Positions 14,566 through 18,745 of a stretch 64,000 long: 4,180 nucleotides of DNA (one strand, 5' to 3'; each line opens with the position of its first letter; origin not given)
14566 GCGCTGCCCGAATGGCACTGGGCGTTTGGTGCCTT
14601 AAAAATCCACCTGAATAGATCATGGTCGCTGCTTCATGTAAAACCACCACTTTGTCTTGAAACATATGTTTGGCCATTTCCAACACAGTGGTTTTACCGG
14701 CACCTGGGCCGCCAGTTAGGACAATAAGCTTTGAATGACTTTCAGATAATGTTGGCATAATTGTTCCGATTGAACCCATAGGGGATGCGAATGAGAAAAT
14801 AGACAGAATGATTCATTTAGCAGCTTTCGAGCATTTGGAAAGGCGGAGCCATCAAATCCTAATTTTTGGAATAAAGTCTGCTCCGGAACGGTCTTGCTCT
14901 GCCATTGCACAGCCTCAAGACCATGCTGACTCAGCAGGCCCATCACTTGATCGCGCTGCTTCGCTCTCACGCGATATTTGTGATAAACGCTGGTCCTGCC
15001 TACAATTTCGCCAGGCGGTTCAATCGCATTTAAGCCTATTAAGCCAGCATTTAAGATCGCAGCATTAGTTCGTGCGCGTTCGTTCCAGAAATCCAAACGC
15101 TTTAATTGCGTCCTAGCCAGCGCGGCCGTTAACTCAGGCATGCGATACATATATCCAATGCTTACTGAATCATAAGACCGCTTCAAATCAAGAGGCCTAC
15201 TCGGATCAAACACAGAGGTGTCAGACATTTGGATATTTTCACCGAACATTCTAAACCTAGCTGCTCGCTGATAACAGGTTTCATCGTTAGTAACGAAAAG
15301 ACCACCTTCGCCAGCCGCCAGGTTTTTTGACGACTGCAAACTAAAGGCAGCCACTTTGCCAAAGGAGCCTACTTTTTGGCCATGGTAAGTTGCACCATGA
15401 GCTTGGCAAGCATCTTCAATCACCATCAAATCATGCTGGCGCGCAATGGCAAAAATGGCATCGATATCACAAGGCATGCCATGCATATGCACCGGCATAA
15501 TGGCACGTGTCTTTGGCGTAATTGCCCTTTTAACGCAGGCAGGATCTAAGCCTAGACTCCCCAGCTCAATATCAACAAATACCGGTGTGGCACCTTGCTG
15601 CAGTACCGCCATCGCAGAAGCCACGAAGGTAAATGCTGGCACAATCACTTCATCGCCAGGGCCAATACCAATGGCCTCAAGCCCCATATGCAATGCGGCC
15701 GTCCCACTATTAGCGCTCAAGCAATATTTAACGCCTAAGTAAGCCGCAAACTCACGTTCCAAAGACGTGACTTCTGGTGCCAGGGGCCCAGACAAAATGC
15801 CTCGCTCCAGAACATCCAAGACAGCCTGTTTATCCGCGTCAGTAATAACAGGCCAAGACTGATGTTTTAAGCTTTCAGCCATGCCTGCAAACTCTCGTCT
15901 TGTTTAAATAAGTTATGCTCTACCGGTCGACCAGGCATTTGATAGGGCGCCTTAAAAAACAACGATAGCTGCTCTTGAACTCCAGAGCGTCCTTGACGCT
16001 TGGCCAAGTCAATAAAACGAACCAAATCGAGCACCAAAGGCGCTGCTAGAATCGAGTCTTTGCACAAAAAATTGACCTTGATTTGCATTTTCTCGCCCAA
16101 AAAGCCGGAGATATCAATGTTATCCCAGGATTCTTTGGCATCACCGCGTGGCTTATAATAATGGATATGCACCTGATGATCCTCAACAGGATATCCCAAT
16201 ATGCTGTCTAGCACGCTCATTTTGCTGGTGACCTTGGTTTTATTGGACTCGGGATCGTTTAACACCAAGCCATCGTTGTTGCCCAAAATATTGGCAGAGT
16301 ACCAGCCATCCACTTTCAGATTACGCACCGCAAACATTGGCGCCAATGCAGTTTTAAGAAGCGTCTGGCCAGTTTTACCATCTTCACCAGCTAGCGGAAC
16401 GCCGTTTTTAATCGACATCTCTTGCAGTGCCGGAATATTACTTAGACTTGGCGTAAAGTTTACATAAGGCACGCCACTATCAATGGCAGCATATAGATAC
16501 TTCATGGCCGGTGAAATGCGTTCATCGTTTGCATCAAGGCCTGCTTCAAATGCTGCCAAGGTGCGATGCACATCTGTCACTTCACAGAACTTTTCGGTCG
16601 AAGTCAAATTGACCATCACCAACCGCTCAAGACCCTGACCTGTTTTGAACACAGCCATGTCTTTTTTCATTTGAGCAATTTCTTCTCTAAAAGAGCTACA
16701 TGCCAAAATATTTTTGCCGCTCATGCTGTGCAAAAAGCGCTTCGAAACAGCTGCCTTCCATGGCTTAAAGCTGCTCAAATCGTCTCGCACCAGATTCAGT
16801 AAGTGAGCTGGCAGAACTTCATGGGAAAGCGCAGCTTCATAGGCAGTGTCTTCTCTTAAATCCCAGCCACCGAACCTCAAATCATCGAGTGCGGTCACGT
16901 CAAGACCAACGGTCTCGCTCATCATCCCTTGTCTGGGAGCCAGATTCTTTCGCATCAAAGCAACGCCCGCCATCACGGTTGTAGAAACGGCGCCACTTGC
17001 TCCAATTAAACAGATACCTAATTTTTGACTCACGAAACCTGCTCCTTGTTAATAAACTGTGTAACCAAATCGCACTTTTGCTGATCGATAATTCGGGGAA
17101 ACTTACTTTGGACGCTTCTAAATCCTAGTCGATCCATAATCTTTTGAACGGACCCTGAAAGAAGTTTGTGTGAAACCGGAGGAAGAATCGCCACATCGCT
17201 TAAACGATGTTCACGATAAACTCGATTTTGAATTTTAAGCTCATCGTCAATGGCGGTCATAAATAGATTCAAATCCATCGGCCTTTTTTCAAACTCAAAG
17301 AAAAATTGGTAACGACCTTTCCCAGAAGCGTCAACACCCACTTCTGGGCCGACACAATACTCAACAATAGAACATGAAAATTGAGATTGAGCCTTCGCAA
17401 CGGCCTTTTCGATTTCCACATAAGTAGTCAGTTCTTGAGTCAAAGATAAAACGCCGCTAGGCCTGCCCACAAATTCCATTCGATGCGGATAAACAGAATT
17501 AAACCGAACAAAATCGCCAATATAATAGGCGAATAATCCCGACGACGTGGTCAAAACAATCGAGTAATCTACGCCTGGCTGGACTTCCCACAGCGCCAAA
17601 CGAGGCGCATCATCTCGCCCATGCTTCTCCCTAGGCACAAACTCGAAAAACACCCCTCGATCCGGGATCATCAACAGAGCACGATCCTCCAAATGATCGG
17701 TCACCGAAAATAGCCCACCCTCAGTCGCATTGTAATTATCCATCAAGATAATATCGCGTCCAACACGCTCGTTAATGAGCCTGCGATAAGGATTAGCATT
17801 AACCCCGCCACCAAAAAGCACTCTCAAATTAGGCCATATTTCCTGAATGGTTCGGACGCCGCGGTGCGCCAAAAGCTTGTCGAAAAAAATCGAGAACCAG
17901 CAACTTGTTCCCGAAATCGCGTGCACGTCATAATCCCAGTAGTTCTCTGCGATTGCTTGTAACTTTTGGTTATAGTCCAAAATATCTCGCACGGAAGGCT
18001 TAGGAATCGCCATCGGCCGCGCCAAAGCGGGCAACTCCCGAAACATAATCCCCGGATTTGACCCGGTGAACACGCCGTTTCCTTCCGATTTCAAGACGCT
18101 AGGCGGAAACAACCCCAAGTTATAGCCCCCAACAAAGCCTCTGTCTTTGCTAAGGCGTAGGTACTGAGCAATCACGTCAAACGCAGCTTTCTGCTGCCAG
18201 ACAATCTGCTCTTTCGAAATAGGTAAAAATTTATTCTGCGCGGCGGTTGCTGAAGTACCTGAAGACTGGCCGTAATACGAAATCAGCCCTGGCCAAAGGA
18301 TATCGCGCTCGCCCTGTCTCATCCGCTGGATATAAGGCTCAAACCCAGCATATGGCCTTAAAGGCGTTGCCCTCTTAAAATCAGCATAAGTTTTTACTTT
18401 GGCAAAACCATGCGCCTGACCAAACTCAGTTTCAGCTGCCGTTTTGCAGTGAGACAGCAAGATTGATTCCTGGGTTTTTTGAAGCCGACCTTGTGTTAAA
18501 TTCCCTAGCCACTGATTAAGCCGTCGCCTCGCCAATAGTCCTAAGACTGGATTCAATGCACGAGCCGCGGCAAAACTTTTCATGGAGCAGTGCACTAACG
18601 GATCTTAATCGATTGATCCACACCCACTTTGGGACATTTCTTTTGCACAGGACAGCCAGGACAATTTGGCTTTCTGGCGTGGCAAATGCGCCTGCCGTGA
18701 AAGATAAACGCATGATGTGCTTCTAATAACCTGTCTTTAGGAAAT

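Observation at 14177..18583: Coupled GH3 - inositol-phosphate synthase - DegT aminotransferase - P-loop kinase operon: candidate N-acyl-aminocyclitol pathway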

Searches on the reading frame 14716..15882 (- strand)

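Call 3: search_protein_families(library=pfam, proteins=[window:14716-15882:-])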
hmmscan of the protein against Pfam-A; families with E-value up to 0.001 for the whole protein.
window:14716-15882:- (388 aa): 4 families
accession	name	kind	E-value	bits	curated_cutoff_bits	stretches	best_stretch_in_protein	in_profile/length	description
PF01041.23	DegT_DnrJ_EryC1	-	1.6e-98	330.7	19.8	1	13-365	3-345/360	DegT/DnrJ/EryC1/StrS aminotransferase family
PF01212.27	Beta_elim_lyase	-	8.6e-08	32.3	27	1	36-221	32-234/288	Beta-eliminating lyase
PF01053.26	Cys_Met_Meta_PP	-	8.2e-07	28.3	27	1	36-166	52-182/381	Cys/Met metabolism PLP-dependent enzyme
PF00155.27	Aminotran_1_2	-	0.00092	18.9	19.7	0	37-174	42-198/361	Aminotransferase class I and II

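Call 4: search_protein_families(library=ncbifam, proteins=[window:14716-15882:-])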
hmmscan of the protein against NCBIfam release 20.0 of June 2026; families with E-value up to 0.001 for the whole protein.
window:14716-15882:- (388 aa): 29 families (the best 25 are shown)
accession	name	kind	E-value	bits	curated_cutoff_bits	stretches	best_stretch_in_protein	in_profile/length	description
TIGR03588.1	PseC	equivalog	3.1e-68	230.4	423.5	1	12-362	8-359/380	UDP-4-amino-4,6-dideoxy-N-acetyl-beta-L-altrosamine transaminase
NF008658.2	PRK11658.1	equivalog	5.6e-61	206.3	631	1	9-276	8-266/379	UDP-4-amino-4-deoxy-L-arabinose aminotransferase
TIGR04181.1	NHT_00031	hypoth_equivalog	1.1e-57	195.5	420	1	9-324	4-322/359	LegC family aminotransferase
NF008687.0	PRK11706.1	equivalog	1.3e-57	195.2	375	1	11-325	7-317/375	dTDP-4-amino-4,6-dideoxygalactose transaminase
TIGR02379.1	ECA_wecE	subfamily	1.6e-50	172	434.85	1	10-325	6-318/376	dTDP-4-amino-4,6-dideoxy-D-glucose transaminase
NF011936.0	PRK15407.1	equivalog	5.6e-45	153.8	423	1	39-283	68-329/440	lipopolysaccharide biosynthesis protein RfbH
TIGR04427.1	PLP_DesI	equivalog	4.7e-42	144.5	650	1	35-222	51-236/390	dTDP-4-dehydro-6-deoxyglucose aminotransferase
NF005816.0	PRK07682.1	equivalog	2.3e-09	36.4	620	1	18-168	48-212/390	aminotransferase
NF004770.0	PRK06108.1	subfamily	1.8e-08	33.6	422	1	42-177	87-229/396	pyridoxal phosphate-dependent aminotransferase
NF005695.0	PRK07503.1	equivalog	1.7e-07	30.2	666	1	36-214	65-238/403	methionine gamma-lyase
NF041364.1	GntC_guanitoxin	equivalog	4.9e-07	29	415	1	72-158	80-174/356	guanitoxin biosynthesis PLP-dependent (S)-gamma-hydroxy-L-arginine cyclodehydratase GntC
NF005305.0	PRK06836.1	equivalog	7.7e-07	28.7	376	1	41-129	88-175/396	pyridoxal phosphate-dependent aminotransferase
NF009079.0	PRK12414.1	subfamily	2.3e-06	26.9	481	1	64-162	103-206/384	methionine aminotransferase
NF004621.0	PRK05957.1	equivalog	2.6e-06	26.4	498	1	68-162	106-192/389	pyridoxal phosphate-dependent aminotransferase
NF004650.0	PRK05994.1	equivalog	4.7e-06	25.7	667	1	13-164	38-191/427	O-acetylhomoserine aminocarboxypropyltransferase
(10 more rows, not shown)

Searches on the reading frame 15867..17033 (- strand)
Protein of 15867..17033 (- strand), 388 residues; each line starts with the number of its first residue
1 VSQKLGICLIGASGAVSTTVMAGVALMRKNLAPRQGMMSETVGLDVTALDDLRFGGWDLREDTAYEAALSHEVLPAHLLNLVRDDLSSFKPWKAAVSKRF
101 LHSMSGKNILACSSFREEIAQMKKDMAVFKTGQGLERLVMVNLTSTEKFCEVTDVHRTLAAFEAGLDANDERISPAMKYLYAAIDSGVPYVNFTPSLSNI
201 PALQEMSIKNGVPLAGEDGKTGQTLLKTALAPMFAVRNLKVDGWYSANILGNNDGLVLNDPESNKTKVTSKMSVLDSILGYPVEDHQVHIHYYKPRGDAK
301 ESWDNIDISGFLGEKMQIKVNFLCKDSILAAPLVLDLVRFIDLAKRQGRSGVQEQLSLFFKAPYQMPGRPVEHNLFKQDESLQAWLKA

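Call 3: search_protein_families(library=pfam, proteins=[window:15867-17033:-])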
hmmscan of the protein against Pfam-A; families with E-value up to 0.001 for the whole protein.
window:15867-17033:- (388 aa): 2 families
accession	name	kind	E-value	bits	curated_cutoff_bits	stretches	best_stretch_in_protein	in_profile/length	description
PF07994.18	NAD_binding_5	-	1.5e-68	232.1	25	2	44-386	69-320/321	Myo-inositol-1-phosphate synthase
PF01658.22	Inos-1-P_synth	-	7.9e-36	122.9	27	1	222-327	1-107/107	Myo-inositol-1-phosphate synthase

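Call 4: search_protein_families(library=ncbifam, proteins=[window:15867-17033:-])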
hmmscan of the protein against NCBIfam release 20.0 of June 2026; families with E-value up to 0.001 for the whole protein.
window:15867-17033:- (388 aa): 1 family
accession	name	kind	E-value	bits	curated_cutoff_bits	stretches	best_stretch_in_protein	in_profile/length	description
TIGR03450.1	mycothiol_INO1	equivalog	4.1e-09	36.1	638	1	179-363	142-338/355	inositol-3-phosphate synthase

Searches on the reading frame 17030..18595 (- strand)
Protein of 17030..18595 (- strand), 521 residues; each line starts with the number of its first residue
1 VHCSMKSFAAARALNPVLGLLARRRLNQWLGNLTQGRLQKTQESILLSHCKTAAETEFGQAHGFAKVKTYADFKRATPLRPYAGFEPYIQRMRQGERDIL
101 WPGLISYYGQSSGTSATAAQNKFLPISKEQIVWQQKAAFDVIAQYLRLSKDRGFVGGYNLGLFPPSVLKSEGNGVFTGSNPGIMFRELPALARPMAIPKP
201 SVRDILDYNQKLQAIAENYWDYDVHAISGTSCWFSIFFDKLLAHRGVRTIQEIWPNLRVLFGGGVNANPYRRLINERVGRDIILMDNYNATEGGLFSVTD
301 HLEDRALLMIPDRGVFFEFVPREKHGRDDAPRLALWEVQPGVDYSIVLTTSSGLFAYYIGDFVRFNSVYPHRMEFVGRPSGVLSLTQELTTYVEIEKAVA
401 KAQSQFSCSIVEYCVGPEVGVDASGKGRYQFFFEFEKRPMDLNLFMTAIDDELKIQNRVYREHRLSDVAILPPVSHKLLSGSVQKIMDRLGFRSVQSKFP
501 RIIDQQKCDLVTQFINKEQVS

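Call 3: search_protein_families(library=pfam, proteins=[window:17030-18595:-])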
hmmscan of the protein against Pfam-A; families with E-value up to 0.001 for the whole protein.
window:17030-18595:- (521 aa): 3 families
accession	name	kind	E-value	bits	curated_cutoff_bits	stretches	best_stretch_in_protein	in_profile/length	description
PF03321.19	GH3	-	4.4e-31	108.7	23.6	1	37-152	11-122/304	GH3 family N-terminal domain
PF23571.1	GH3_M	-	3.3e-15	56.4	23.6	1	311-378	4-75/75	GH3 family central domain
PF23572.1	GH3_C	-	2.3e-13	51.3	23.6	1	394-506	2-118/119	GH3 family C-terminal domain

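Call 4: search_protein_families(library=ncbifam, proteins=[window:17030-18595:-])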
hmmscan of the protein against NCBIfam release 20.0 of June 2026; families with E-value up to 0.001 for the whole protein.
window:17030-18595:- (521 aa): 1 family
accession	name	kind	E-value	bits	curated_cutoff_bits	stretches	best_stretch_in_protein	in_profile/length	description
NF052613.1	OlsH_GH3_orni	equivalog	6.6e-83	279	620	1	14-512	18-509/524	lyso-ornithine lipid synthetase OlsH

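Call 13: find_homologous_proteins(query=window:17030-18595:-)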
Query window:17030-18595:- (521 aa): 1844 proteins with E <= 0.001 among 8000 candidates; the best 120 are listed.
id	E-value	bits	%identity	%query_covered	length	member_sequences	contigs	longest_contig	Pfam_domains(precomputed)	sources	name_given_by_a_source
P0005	0.0e+0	1189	100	99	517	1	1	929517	PF03321.20,PF23571.2,PF23572.2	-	-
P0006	1.5e-255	867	72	99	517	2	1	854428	PF03321.20,PF23571.2,PF23572.2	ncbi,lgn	-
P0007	5.3e-250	848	72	99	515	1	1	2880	PF03321.20,PF23571.2,PF23572.2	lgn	-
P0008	9.9e-245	831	71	99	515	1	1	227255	PF03321.20,PF23571.2,PF23572.2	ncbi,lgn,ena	-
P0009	3.9e-244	829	69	98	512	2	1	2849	PF03321.20,PF23571.2,PF23572.2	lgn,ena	-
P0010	1.4e-240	817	70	99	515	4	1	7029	PF03321.20,PF23571.2,PF23572.2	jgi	jgi:hypothetical protein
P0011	8.6e-235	798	68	99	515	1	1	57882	PF03321.20,PF23571.2,PF23572.2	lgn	-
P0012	1.9e-210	718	62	98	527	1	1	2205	PF03321.20,PF23571.2,PF23572.2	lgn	-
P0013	2.6e-210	717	61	99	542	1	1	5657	PF03321.20,PF23571.2,PF23572.2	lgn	-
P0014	3.6e-208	710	61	98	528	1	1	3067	PF03321.20,PF23571.2,PF23572.2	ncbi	-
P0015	1.4e-206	705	59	99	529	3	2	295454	PF03321.20,PF23571.2,PF23572.2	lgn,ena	-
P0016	1.4e-206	705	60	99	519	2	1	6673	PF03321.20,PF23571.2,PF23572.2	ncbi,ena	-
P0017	1.5e-206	705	60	98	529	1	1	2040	PF03321.20,PF23571.2,PF23572.2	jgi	jgi:hypothetical protein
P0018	5.9e-206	703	61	97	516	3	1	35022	PF03321.20,PF23571.2,PF23572.2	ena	-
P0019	7.0e-206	703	62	96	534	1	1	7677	PF03321.20,PF23571.2,PF23572.2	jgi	jgi:hypothetical protein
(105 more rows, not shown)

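Call 15: find_related_loci(query=A1, collection=genome_contigs, flank=10000)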
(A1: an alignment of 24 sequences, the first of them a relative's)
Query A1 (517 aa) in genome_contigs; peptide patterns used: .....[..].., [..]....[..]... (x = any residue, [..] = any of these).
242 stretches matched a pattern; 195 encode a relative of the query (tblastn E <= 1e-3); the best 80 are kept; 80 distinct loci.
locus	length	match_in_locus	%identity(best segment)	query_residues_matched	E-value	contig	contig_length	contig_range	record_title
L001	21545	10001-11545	72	1-515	0e+0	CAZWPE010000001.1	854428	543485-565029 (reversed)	MAG TPA_asm: uncultured Myxococcaceae bacterium isolate SRP342105_co1_164 genome assembly, contig: NODE_3_length_854428_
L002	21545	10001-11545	71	1-517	0e+0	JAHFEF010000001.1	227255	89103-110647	MAG: Myxococcales bacterium isolate nzgw262 NODE_63_length_227256_cov_4.271240, whole genome shotgun sequence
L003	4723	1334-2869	69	1-512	0e+0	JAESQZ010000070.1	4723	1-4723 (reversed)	MAG: Deltaproteobacteria bacterium isolate NORP243 CoAssembly_1207296, whole genome shotgun sequence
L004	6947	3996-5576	57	1-515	0e+0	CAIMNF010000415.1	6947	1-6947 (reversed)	MAG: Oligoflexia bacterium isolate AlinenLipids_bin-3717 genome assembly, contig: bin-3717:415/615, whole genome shotgun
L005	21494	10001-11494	60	18-510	0e+0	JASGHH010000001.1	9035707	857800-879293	MAG: Myxococcaceae bacterium isolate 5N015 JMF-2111-06-0005.ont.bin.15_0, whole genome shotgun sequence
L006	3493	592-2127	56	9-515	0e+0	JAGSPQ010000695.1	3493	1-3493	MAG: Myxococcaceae bacterium isolate CTSoil_096 scaffold_66699, whole genome shotgun sequence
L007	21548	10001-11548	58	1-510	0e+0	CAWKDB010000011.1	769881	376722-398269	MAG: uncultured delta proteobacterium isolate MFD05502.bin.2.30 genome assembly, contig: contig_9321, whole genome shotg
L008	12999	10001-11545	56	1-510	0e+0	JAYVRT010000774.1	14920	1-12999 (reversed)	MAG: Archangiaceae bacterium isolate GL73_DN_concoct_64 GL73_DN_concoct_64_773, whole genome shotgun sequence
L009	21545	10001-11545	57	1-510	0e+0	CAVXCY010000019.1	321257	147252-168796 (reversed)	MAG: uncultured delta proteobacterium isolate MFD04428.bin.1.147 genome assembly, contig: contig_58521, whole genome sho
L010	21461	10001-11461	57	33-515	0e+0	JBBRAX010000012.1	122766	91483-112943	MAG: Myxococcales bacterium isolate Co_metawrap_2316 Cmw_2316_k141_24842698_length_122766_cov_23.9992, whole genome shot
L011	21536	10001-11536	55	9-515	0e+0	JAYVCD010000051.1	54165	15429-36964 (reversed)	MAG: Archangiaceae bacterium isolate GL30_UP_concoct_163 GL30_UP_concoct_163_50, whole genome shotgun sequence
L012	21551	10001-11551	55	1-512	0e+0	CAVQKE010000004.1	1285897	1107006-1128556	MAG: uncultured delta proteobacterium isolate MFD02579.bin.1.26 genome assembly, contig: contig_6522, whole genome shotg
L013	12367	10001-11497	56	18-510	0e+0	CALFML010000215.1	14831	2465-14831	MAG TPA_asm: uncultured Myxococcales bacterium isolate SRR6231182_bin.80_CONCOCT_v1.1_MAG genome assembly, contig: ERZ65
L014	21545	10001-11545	56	1-510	0e+0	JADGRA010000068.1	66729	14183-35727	MAG: Myxococcaceae bacterium isolate Chersky_835 k127_18755285, whole genome shotgun sequence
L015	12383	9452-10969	57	11-510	0e+0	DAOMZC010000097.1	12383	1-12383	MAG TPA_asm: Pseudomonadota bacterium isolate AMR_MDS_5610 NODE_923_length_12383_cov_7.662151, whole genome shotgun sequ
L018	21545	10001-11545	55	3-512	0e+0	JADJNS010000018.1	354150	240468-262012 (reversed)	MAG: Archangiaceae bacterium isolate EsbW_18-Q3-R4-48_MAXAC.252 tig00006834-10-3531540, whole genome shotgun sequence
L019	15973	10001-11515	55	11-512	0e+0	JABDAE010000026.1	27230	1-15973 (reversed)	MAG: Chlamydiae bacterium isolate BWOrgHeat_Nextera60_MAG4 3300020636.a:Ga0206944_1034, whole genome shotgun sequence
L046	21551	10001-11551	53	1-514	9e-178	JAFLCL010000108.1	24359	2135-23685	MAG: Deltaproteobacteria bacterium isolate UWPOB_DELTA5 gnl_X_FKCMEJAL_108, whole genome shotgun sequence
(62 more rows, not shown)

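Call 39: search_protein_families(library=pfam, proteins=[L046:8545-9972:+, L046:11572-13191:-, L046:13215-14885:-, L046:15437-16942:+, L046:5751-8420:-, L018:6376-8106:+, L018:11586-13586:+, L018:14409-15323:+, L018:15529-18522:+, L019:14093-15103:+])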
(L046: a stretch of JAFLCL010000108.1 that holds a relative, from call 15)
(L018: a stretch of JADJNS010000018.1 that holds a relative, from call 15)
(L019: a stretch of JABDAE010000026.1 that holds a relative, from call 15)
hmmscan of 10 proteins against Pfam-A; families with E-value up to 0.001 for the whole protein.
L046:8545-9972:+ (475 aa): 0 families

L046:11572-13191:- (539 aa): 1 family
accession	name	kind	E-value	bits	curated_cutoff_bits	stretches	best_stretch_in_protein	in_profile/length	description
PF00171.27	Aldedh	-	1.5e-120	403.3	23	1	16-462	13-461/461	Aldehyde dehydrogenase family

L046:13215-14885:- (556 aa): 2 families
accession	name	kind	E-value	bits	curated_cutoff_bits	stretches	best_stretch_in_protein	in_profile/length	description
PF00732.25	GMC_oxred_N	-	9.7e-39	133.9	23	1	126-344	21-217/218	GMC oxidoreductase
PF05199.19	GMC_oxred_C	-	2.4e-25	90.1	24.6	1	408-543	1-139/139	GMC oxidoreductase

L046:15437-16942:+ (501 aa): 1 family
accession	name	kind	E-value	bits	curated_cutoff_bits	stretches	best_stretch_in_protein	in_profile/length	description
PF00067.27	p450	-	3.7e-70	237.4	22.8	1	73-490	1-455/462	Cytochrome P450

L046:5751-8420:- (889 aa): 5 families
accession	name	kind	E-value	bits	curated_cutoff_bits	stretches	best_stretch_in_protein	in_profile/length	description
PF07627.16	PSCyt3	-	2.7e-21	76.1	27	1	688-786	1-97/98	Protein of unknown function (DUF1588)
PF07631.16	PSD4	-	3.6e-20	73.2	23.3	1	557-673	1-128/128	Protein of unknown function (DUF1592)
PF07637.16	PSD5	-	2.3e-10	41.1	34.2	1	486-545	1-62/62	Protein of unknown function (DUF1595)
PF07624.16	PSD2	-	2.3e-08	34.1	25.8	1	803-872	2-74/74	Protein of unknown function (DUF1585)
PF07626.16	PSD3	-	6.9e-05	23.7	23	1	393-421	2-30/65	Protein of unknown function (DUF1587)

L018:6376-8106:+ (576 aa): 10 families
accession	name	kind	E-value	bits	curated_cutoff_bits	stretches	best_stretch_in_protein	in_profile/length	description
PF01344.31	Kelch_1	-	1.1e-27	95.6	20.1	1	297-333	10-45/46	Kelch motif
PF13964.12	Kelch_6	-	6.3e-27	93.1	25.3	2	289-337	3-50/50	Kelch motif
PF13418.12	Kelch_4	-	2.3e-26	91.9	21.6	2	336-379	1-42/49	Galactose oxidase, central domain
PF24681.1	Kelch_KLHDC2_KLHL20_DRC7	-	9.7e-22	77.8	50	1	264-460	24-218/221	KLHDC2/KLHL20/DRC7 Kelch-repeats domain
PF24981.1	Beta-prop_ATRN-LZTR1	-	1.8e-21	77.1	50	2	254-408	110-280/289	Attractin/LZTR1 beta-propeller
PF07646.21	Kelch_2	-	2.6e-17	62.2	21.3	0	291-333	4-47/48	Kelch motif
PF13415.12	Kelch_3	-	1.3e-16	60.7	22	1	299-344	2-47/48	Galactose oxidase, central domain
PF25210.1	Kelch_FKB95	-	1.5e-14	54.7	70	1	265-356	57-150/268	FKB95, Kelch-repeats domain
PF07250.17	Glyoxal_oxid_N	-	1.1e-08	35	37.5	0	293-358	72-138/243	Glyoxal oxidase N-terminus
PF24996.1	NANM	-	1.3e-06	27.9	45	0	326-408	42-125/350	N-acetylneuraminate epimerase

L018:11586-13586:+ (666 aa): 9 families
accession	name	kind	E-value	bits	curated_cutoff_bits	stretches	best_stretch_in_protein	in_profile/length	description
PF01593.30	Amino_oxidase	-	4.9e-11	43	19.8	1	134-183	1-49/443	Flavin containing amine oxidoreductase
PF13450.12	NAD_binding_8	-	7.1e-11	42.7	21.9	1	129-181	1-52/68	NAD(P)-binding Rossmann-like domain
PF01266.30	DAO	-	4.5e-10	40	27.9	1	126-165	1-40/353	FAD dependent oxidoreductase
PF00890.30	FAD_binding_2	-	3.7e-09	36.7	20.4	1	126-166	1-40/414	FAD binding domain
PF01946.23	Thi4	-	2.3e-05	24.2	26.2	1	119-164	12-57/235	Thi4 family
PF07992.20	Pyr_redox_2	-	0.00015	21.7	26.1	0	126-160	2-31/291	Pyridine nucleotide-disulphide oxidoreductase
PF12831.13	FAD_oxidored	-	0.00016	21.5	27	0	126-164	1-38/416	FAD dependent oxidoreductase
PF05834.18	Lycopene_cycl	-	0.00017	21.3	23.4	1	126-160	1-36/380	Lycopene cyclase protein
PF03486.20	HI0933_like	-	0.00039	20.4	50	0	126-161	2-36/244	HI0933-like protein Rossmann domain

L018:14409-15323:+ (304 aa): 1 family
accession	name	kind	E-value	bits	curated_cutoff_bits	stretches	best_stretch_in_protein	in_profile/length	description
PF00932.25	LTD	-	2.7e-06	28.2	34.3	1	84-172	3-72/109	Lamin Tail Domain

L018:15529-18522:+ (997 aa): 1 family
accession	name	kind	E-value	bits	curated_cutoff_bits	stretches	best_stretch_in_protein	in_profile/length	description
PF01551.29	Peptidase_M23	-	7.4e-15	55.4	28.7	1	390-485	2-91/96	Peptidase family M23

L019:14093-15103:+ (336 aa): 1 family
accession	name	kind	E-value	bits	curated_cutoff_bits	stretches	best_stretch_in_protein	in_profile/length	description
PF03706.18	LPG_synthase_TM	-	4.1e-14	53.2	33.4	1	22-305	2-297/302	Lysylphosphatidylglycerol synthase TM region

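Call 91: search_solved_structures(query=P0005, max_evalue=0.001)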
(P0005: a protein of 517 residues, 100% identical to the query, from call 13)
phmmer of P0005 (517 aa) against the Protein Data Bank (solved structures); distinct sequences matched with E-value up to 0.001: 10.
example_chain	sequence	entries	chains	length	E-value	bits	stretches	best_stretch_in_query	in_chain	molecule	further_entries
4b2g_A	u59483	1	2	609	5.4e-20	74.5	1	306-499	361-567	GH3-1 AUXIN CONJUGATING ENZYME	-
7dk8_A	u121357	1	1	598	3.4e-16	61.9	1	304-498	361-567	Probable indole-3-acetic acid-amido synthetase GH3.8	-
4epl_A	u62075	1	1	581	8.3e-16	60.6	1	246-432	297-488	Jasmonic acid-amido synthetase JAR1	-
5ech_A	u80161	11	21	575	8.4e-16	60.6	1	246-432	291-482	Jasmonic acid-amido synthetase JAR1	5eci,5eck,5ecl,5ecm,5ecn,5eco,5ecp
7vka_A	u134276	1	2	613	2.2e-15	59.2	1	324-499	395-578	Indole-3-acetic acid-amido synthetase GH3.6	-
9fwd_A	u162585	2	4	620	2.3e-15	59.2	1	324-499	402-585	Indole-3-acetic acid-amido synthetase GH3.6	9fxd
5kod_A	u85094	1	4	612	5e-14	54.8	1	325-499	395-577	Indole-3-acetic acid-amido synthetase GH3.5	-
6avh_A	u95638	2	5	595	1.6e-12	49.8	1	300-484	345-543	GH3.15 acyl acid amido synthetase | AtGH3.15 acyl acid amido synthetase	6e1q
4epm_A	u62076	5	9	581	1e-10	43.8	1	246-484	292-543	4-substituted benzoates-glutamate ligase GH3.12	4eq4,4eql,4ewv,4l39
6oms_A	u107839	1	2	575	1.1e-10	43.7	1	246-484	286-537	4-substituted benzoates-glutamate ligase GH3.12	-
